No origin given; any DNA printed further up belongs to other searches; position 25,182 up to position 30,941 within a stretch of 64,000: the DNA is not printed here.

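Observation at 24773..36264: Seven-gene operon joining PspA/IM30, a YqiJ/NfeD-like protein, two SPFH/flotillin proteins, a giant AAA+ protein and a rhomboid protease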

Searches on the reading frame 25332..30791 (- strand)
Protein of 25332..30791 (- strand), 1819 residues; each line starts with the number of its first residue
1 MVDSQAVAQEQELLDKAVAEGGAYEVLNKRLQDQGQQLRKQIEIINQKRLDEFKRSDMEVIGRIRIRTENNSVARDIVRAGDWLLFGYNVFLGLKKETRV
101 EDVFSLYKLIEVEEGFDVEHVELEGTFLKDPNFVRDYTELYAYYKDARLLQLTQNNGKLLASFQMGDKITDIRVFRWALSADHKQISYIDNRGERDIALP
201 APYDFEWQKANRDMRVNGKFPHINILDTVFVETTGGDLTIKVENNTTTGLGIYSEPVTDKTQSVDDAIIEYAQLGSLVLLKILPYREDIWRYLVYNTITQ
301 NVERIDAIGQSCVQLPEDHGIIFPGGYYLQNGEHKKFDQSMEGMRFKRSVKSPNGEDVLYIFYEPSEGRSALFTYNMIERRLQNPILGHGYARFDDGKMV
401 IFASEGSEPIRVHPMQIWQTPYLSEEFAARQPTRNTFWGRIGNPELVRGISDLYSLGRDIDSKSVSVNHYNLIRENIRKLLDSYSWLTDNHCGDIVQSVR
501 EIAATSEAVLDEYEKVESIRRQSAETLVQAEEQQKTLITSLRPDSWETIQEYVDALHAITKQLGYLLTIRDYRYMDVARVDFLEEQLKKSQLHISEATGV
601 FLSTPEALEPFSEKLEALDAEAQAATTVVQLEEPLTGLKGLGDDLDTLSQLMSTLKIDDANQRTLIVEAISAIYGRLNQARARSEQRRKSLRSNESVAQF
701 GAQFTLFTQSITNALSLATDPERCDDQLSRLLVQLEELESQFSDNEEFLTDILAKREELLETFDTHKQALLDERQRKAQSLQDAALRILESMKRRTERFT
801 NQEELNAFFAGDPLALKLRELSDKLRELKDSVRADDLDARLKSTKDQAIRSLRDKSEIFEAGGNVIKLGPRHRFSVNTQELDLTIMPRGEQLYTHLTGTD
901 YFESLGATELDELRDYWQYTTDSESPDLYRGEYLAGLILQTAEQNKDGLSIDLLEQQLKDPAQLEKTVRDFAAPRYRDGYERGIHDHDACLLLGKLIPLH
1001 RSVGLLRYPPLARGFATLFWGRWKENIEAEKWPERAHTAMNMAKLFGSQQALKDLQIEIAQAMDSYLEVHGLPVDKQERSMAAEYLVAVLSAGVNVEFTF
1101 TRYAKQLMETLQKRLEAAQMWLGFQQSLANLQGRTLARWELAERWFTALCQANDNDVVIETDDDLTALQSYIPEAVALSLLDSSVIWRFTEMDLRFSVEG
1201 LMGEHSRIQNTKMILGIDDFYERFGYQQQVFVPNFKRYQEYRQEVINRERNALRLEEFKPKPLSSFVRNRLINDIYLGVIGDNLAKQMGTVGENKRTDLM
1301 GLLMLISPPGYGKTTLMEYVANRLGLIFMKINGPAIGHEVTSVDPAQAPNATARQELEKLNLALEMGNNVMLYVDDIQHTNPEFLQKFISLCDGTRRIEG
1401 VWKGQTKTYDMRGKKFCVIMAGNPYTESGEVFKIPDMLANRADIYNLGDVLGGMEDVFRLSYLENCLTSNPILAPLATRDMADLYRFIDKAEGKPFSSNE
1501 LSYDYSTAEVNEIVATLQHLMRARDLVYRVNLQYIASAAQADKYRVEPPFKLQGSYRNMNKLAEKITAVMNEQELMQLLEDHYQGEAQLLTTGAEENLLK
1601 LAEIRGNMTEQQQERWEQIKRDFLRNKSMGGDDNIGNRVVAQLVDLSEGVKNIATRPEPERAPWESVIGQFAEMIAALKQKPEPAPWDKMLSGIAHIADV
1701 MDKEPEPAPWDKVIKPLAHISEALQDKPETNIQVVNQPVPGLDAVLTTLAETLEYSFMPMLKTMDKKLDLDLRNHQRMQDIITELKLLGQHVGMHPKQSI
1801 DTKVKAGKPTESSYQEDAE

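Call 3: search_protein_families(library=pfam, proteins=[window:25332-30791:-], max_evalue=0.01)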
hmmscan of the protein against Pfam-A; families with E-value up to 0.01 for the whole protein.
window:25332-30791:- (1819 aa): 7 families
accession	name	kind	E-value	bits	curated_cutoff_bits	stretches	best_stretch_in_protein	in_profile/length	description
PF12458.13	DUF3686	-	2.8e-198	659.4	25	1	38-484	2-447/448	ATPase involved in DNA repair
PF25472.1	DUF7902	-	6.7e-26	90.8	26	1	606-690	1-85/85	Domain of unknown function (DUF7902)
PF07728.20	AAA_5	-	2e-06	28.3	22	1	1303-1430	2-127/139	AAA domain (dynein-related subfamily)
PF00004.35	AAA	-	3.2e-06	28.1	21.2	1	1304-1423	2-109/131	ATPase family associated with various cellular activities (AAA)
PF13401.12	AAA_22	-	0.00042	21.1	27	1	1301-1394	6-110/130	AAA domain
PF05496.18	RuvB_N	-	0.00077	19.7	27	1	1294-1338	27-71/159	Holliday junction DNA helicase RuvB P-loop domain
PF16752.10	TBCC_N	-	0.0017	19.1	27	1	676-751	10-87/115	Tubulin-specific chaperone C N-terminal domain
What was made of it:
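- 25332..30791 (-): bacE: 1819-aa soluble AAA+ protein, annotated in databases as 'DNA repair ATPase'. Layout: N-terminal helix, beta-propeller (~59-419), helical bundles and coiled coil (~425-1240), then one AAA+ module (Walker A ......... at 1307-1315; Walker B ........). Pfam DUF3686 E 3e-198, DUF7902, AAA_5/AAA (call 3).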

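Call 4: search_protein_families(library=ncbifam, proteins=[window:25332-30791:-], max_evalue=0.01)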
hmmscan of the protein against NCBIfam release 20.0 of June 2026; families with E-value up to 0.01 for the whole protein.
window:25332-30791:- (1819 aa): 4 families
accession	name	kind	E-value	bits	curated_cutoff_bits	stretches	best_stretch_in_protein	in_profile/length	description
NF000868.0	PRK00080.1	equivalog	0.00046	19.2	282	1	1294-1338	45-89/330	Holliday junction branch migration DNA helicase RuvB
NF005392.0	PRK06937.1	equivalog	0.00059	19.2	159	1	471-573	75-169/209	HrpE/YscL family type III secretion apparatus protein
TIGR00635.1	ruvB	equivalog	0.0023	17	299.05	1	1294-1337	24-67/305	Holliday junction branch migration DNA helicase RuvB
TIGR01243.1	CDC48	subfamily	0.0027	16.1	802.65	1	1303-1336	215-248/733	CDC48 family AAA ATPase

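Call 6: search_protein_families(library=padloc, proteins=[window:25332-30791:-], max_evalue=0.01)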
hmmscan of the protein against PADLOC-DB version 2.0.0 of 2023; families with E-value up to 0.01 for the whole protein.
window:25332-30791:- (1819 aa): 0 families

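Call 13: find_homologous_proteins(query=window:25332-30791:-, max_evalue=1e-10)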
Query window:25332-30791:- (1819 aa): 7025 proteins with E <= 1e-10 among 8000 candidates; the best 120 are listed.
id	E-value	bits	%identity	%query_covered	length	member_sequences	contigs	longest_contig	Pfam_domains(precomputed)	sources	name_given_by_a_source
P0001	0.0e+0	4021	97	100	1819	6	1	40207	PF12458.14,PF00004.36,PF07728.21,PF25472.2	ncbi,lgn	-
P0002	0.0e+0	3638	87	100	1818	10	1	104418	PF12458.14,PF00004.36,PF07728.21,PF25472.2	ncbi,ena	-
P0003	0.0e+0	3564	85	100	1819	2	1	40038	PF12458.14,PF00004.36,PF07728.21,PF25472.2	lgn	-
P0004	0.0e+0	3476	83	100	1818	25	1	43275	PF12458.14,PF00004.36,PF07728.21,PF25472.2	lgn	-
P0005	0.0e+0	3367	80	100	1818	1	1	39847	PF12458.14,PF00004.36,PF07728.21,PF25472.2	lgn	-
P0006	0.0e+0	3140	75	99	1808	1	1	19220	PF12458.14,PF00004.36,PF07728.21,PF25472.2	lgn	-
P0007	0.0e+0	2610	65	99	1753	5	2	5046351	PF12458.14,PF00004.36,PF07728.21,PF25472.2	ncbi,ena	ncbi:DNA repair ATPase [Aquipseudomonas campi]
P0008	0.0e+0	2606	65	99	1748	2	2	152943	PF12458.14,PF00004.36,PF07728.21,PF25472.2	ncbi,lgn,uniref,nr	ncbi:DNA repair ATPase [Pseudomonas indica]|uniref:DNA repair ATPase n=1 Tax=Pseudomonas indica TaxI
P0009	0.0e+0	2601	65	98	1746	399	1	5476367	PF12458.14,PF00004.36,PF07728.21,PF25472.2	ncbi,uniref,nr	ncbi:DNA repair ATPase [Pseudomonas sihuiensis]|uniref:AAA domain (Dynein-related subfamily) n=1 Tax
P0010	0.0e+0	2588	65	99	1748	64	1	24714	PF12458.14,PF00004.36,PF07728.21,PF25472.2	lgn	-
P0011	0.0e+0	2585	65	99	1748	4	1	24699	PF12458.14,PF00004.36,PF07728.21,PF25472.2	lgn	-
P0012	0.0e+0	2585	64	98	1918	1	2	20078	PF12458.14,PF00004.36,PF07728.21,PF25472.2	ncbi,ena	-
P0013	0.0e+0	2583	64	99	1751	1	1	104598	PF12458.14,PF00004.36,PF07728.21,PF25472.2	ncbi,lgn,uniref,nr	ncbi:DNA repair ATPase [Zestomonas carbonaria]|uniref:DNA repair protein n=1 Tax=Zestomonas carbonar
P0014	0.0e+0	2583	65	99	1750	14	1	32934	PF12458.14,PF00004.36,PF07728.21,PF25472.2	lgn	-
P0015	0.0e+0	2582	64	99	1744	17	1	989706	PF12458.14,PF00004.36,PF07728.21,PF25472.2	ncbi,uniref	ncbi:DNA repair ATPase [Ectopseudomonas hydrolytica]|uniref:DNA repair ATPase n=1 Tax=Ectopseudomona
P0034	0.0e+0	2552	63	99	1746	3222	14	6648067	PF12458.14,PF00004.36,PF07728.21,PF25472.2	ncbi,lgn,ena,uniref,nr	ncbi:DNA repair ATPase [Pseudomonas aeruginosa]|uniref:DNA repair ATPase n=1 Tax=Pseudomonas aerugin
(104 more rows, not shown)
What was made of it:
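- On bac operon / CesT-Tir-PspA-YqiJ-flotillin-AAA+ operon class: 63% identity to PA3728 (call 13).
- The Pfam DUF3686 description ('ATPase involved in DNA repair') and NCBI product names (calls 3, 13).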

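Call 14: find_encoding_contigs(protein=P0034, flank=10000, max_places=2)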
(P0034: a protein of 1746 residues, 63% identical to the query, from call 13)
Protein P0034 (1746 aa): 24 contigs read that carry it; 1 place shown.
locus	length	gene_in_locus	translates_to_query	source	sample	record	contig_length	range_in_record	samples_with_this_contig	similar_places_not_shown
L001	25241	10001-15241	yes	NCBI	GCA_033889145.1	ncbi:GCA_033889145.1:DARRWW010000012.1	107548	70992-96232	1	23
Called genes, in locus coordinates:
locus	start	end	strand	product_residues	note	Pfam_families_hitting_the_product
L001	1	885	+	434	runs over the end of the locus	PF03447:NAD_binding_3, PF00742:Homoserine_dh, PF01842:ACT, PF22629:ACT_AHAS_ss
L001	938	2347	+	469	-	PF14821:Thr_synth_N, PF00291:PALP, PF24857:THR4_C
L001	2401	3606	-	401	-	PF07224:Chlorophyllase (weak), PF12740:PETase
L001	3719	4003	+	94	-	PF12021:DUF3509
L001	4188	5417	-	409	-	PF02515:CoA_transf_3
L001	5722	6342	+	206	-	PF09938:DUF2170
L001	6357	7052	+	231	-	PF04012:PspA_IM30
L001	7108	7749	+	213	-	-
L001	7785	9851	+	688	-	-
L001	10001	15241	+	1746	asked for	PF12458:DUF3686, PF25472:DUF7902, PF00004:AAA (faint), PF07728:AAA_5 (faint)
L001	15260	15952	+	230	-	PF07894:SACK1 (faint), PF13091:PLDc_2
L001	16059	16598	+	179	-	PF07152:YaeQ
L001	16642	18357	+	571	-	PF01368:DHH, PF02272:DHHA1, PF17768:RecJ_OB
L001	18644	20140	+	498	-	PF07504:FTP (weak), PF03413:PepSY, PF01447:Peptidase_M4, PF02868:Peptidase_M4_C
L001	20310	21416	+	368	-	PF00724:Oxidored_FMN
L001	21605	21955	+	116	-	-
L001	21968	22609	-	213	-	PF00440:TetR_N, PF14246:TetR_C_7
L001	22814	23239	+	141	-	-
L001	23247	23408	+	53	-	-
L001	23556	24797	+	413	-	PF07690:MFS_1, PF00083:Sugar_tr, PF07690:MFS_1 (weak)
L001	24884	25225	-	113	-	PF00254:FKBP_C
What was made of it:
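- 25332..30791 (-): 63% identical to P. aeruginosa PA3728 (calls 13, 14).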

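Call 15: find_encoding_contigs(protein=P0001, flank=10000, max_places=2)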
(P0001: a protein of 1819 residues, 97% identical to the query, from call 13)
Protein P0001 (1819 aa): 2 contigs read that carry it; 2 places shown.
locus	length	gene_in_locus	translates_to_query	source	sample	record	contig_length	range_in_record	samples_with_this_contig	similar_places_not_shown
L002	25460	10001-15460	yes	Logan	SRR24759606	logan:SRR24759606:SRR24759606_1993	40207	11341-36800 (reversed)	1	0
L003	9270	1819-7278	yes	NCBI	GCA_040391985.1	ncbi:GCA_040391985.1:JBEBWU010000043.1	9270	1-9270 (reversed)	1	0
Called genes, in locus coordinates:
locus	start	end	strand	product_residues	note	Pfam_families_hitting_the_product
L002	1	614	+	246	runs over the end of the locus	PF02627:CMD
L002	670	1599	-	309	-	PF00126:HTH_1, PF03466:LysR_substrate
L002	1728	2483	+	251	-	PF08892:YqcI_YcgG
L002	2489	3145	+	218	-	PF01810:LysE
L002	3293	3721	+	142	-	-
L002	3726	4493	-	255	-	PF17837:4PPT_N, PF01648:ACPS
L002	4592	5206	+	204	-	PF09938:DUF2170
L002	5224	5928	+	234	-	PF04012:PspA_IM30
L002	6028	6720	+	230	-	-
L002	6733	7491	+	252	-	PF01145:Band_7 (weak)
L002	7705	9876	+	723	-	-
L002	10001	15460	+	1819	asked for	PF12458:DUF3686, PF25472:DUF7902, PF00004:AAA (weak), PF07728:AAA_5 (weak)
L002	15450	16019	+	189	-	PF01694:Rhomboid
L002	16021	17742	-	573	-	PF02776:TPP_enzyme_N, PF00205:TPP_enzyme_M, PF02775:TPP_enzyme_C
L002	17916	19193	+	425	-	PF02518:HATPase_c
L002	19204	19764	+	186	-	PF00072:Response_reg, PF02954:HTH_8, PF13556:HTH_30 (weak)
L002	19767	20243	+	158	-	PF04073:tRNA_edit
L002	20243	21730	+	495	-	PF00370:FGGY_N, PF02782:FGGY_C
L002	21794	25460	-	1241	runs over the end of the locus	PF27051:TamB_N, PF04357:TamB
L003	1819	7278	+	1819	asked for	PF12458:DUF3686, PF25472:DUF7902, PF00004:AAA (weak), PF07728:AAA_5 (weak)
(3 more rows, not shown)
